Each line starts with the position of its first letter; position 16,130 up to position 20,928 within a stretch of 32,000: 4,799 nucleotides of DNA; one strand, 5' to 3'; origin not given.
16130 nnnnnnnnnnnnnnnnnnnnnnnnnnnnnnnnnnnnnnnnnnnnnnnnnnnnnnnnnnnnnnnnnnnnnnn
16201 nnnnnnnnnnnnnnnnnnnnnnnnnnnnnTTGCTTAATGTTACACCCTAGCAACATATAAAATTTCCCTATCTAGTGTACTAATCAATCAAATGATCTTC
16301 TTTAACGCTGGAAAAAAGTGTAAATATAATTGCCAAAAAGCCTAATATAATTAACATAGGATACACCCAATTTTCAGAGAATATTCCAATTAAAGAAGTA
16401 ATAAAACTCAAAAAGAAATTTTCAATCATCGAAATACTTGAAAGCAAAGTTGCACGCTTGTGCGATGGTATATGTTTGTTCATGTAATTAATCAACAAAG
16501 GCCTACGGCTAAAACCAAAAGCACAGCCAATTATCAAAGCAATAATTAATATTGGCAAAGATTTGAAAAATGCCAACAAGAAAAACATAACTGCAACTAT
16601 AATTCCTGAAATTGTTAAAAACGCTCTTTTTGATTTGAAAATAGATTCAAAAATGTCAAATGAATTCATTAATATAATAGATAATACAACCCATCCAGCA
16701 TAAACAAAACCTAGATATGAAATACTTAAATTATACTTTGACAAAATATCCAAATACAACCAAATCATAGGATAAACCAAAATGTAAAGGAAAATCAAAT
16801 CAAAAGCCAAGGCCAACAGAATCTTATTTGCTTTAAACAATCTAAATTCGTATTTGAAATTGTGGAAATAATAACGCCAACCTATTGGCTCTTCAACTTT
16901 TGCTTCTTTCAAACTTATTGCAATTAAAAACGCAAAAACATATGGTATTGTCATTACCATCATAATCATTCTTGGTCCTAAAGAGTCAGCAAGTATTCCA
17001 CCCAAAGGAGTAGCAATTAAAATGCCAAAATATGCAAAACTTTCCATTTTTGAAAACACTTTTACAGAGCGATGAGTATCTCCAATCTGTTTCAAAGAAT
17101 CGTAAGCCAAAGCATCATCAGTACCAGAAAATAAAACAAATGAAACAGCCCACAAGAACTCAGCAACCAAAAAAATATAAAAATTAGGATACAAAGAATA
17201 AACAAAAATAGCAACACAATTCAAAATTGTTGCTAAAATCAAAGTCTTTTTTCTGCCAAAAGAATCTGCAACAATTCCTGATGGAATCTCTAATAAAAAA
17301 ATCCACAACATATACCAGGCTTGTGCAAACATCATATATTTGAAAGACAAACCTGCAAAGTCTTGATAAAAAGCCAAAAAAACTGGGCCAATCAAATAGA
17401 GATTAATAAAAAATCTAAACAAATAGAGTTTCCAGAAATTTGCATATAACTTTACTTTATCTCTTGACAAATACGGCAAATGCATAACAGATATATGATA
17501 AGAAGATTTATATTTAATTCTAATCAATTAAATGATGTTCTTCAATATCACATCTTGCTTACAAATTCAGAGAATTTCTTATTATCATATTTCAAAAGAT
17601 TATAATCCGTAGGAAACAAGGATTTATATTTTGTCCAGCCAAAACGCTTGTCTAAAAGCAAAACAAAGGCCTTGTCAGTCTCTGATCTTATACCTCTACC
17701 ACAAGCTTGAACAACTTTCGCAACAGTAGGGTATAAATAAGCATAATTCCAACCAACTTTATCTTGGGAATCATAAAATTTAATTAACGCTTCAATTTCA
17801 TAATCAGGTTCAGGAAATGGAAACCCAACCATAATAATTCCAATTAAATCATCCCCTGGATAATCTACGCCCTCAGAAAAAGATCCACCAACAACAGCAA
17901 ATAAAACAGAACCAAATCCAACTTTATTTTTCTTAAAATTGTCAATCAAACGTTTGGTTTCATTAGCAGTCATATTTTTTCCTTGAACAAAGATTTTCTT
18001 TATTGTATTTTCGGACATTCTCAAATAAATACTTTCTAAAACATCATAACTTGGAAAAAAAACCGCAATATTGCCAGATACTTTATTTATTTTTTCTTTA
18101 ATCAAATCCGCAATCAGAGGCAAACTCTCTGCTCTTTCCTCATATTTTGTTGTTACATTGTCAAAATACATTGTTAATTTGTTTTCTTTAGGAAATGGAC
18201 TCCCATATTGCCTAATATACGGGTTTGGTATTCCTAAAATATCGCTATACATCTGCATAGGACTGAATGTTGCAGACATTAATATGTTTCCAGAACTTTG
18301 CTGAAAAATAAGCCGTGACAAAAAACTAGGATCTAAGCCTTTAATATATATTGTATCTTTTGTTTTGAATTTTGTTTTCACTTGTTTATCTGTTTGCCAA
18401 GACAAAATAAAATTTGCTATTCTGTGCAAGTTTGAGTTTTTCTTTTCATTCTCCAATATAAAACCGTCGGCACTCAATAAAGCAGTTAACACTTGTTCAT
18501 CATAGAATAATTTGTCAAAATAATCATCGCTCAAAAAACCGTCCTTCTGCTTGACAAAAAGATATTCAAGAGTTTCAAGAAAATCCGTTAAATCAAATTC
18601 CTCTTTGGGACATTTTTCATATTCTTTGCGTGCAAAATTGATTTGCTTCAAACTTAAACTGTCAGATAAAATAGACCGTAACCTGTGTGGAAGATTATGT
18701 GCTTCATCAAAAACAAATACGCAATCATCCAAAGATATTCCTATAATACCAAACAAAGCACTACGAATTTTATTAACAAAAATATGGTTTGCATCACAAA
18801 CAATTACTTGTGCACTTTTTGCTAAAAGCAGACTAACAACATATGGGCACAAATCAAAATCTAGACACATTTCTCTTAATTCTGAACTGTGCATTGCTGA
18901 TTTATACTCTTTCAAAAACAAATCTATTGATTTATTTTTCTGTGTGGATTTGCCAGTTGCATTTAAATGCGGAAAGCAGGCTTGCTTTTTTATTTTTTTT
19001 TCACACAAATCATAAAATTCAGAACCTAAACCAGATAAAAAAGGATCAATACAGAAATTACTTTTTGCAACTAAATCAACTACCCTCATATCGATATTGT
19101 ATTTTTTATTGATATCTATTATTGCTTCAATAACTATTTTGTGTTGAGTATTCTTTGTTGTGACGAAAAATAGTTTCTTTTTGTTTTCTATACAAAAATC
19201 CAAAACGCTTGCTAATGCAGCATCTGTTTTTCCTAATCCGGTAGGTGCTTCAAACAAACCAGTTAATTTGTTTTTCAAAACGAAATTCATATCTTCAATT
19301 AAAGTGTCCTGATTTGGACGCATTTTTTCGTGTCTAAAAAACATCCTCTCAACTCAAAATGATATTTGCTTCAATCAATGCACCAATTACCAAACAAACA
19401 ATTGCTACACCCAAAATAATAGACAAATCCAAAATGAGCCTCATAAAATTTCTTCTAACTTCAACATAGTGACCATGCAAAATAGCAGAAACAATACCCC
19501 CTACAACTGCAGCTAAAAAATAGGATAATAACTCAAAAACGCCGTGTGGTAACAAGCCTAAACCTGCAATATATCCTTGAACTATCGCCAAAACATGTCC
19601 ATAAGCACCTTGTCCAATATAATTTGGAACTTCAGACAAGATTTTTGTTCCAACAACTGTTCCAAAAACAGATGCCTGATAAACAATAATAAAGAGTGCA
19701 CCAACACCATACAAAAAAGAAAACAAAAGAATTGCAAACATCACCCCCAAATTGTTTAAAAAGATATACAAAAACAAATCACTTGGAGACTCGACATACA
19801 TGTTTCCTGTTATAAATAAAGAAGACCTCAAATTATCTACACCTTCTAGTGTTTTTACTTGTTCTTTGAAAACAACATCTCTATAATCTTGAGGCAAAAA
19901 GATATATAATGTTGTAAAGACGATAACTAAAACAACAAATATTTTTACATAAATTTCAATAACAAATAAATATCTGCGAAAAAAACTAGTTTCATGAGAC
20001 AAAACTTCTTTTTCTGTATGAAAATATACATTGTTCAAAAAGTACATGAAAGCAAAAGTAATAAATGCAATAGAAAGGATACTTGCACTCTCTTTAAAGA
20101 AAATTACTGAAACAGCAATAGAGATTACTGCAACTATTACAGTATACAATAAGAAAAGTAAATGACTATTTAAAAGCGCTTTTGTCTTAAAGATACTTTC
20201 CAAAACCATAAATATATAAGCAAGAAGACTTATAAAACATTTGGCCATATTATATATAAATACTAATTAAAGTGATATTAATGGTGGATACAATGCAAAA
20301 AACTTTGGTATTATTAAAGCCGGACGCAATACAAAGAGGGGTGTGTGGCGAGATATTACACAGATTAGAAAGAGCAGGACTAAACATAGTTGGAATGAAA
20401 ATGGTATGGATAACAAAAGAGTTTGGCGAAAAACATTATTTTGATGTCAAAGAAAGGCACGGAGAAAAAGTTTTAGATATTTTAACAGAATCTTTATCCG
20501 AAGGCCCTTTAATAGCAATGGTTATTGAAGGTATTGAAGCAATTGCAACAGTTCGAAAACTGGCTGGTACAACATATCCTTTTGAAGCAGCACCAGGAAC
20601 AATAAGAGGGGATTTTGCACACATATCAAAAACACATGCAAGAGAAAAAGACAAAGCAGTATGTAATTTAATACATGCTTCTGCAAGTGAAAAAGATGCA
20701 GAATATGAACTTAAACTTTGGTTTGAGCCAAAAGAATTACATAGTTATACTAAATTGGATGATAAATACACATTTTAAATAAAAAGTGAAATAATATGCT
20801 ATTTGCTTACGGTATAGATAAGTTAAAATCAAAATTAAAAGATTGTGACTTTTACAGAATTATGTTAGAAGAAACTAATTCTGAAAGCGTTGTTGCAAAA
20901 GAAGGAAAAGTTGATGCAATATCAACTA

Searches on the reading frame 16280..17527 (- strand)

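Call 68: search_protein_families(library=pfam, proteins=[window:16280-17527:-], max_evalue=0.001)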
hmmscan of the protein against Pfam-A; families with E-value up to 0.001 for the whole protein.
window:16280-17527:- (415 aa): 2 families
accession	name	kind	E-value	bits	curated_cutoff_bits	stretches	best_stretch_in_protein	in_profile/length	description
PF07690.21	MFS_1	-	6e-24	85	33.4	1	39-371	8-341/347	Major Facilitator Superfamily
PF05977.19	MFS_3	-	3.6e-05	22.8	27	1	68-336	50-319/524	Transmembrane secretion effector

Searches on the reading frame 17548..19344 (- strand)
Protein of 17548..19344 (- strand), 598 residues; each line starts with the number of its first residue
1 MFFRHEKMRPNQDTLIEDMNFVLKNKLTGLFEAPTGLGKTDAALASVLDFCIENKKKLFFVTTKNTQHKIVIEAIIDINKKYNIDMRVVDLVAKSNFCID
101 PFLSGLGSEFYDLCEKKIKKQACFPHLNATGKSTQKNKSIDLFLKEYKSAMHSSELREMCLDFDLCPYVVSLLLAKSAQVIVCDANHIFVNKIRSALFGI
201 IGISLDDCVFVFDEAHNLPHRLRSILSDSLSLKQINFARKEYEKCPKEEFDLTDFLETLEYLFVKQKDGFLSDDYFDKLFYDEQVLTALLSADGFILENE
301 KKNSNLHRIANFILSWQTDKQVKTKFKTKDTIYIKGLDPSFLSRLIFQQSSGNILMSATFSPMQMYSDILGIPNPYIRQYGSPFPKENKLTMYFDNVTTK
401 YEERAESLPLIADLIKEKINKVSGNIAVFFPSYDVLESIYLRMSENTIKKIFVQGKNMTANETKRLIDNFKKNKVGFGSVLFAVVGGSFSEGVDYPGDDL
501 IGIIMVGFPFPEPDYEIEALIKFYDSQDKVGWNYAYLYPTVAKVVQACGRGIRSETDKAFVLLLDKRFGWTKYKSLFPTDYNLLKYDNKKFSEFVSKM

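Call 68: search_protein_families(library=pfam, proteins=[window:17548-19344:-], max_evalue=0.001)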
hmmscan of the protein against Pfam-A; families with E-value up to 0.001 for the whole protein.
window:17548-19344:- (598 aa): 5 families
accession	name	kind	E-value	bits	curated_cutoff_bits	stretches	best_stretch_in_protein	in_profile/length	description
PF13307.12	Helicase_C_2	-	9.5e-44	149.9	25.3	1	418-579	4-165/170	Helicase C-terminal domain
PF06733.21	DEAD_2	-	1.1e-16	61.4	21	1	73-234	14-171/172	DEAD_2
PF06777.17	HBB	-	4.2e-12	46.5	30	1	304-403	89-190/190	Helical and beta-bridge domain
PF04851.21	ResIII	-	1.4e-05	25.5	22.5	1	7-223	3-144/164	Type III restriction enzyme, res subunit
PF00271.37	Helicase_C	-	0.00066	20.3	23.5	0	419-553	10-108/110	Helicase conserved C-terminal domain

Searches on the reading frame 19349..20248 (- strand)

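Call 68: search_protein_families(library=pfam, proteins=[window:19349-20248:-], max_evalue=0.001)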
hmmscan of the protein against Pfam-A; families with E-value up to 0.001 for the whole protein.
window:19349-20248:- (299 aa): 1 family
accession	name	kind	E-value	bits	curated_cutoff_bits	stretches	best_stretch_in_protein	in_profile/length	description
PF01944.22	SpoIIM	-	4e-12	46.8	26.9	1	106-296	16-161/163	Stage II sporulation protein M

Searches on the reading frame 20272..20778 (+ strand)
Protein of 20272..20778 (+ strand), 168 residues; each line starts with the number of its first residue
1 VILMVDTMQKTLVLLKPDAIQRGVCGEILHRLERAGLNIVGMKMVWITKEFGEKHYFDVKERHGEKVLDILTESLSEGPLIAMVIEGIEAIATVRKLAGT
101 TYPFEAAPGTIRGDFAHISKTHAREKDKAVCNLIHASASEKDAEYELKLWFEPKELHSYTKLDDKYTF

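Call 69: search_protein_families(library=pfam, proteins=[window:20272-20778:+], max_evalue=0.001)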
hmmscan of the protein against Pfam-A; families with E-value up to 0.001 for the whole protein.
window:20272-20778:+ (168 aa): 1 family
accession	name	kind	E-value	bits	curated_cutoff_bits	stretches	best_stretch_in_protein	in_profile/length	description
PF00334.24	NDK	-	2.3e-39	134.8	27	1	9-155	1-134/135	Nucleoside diphosphate kinase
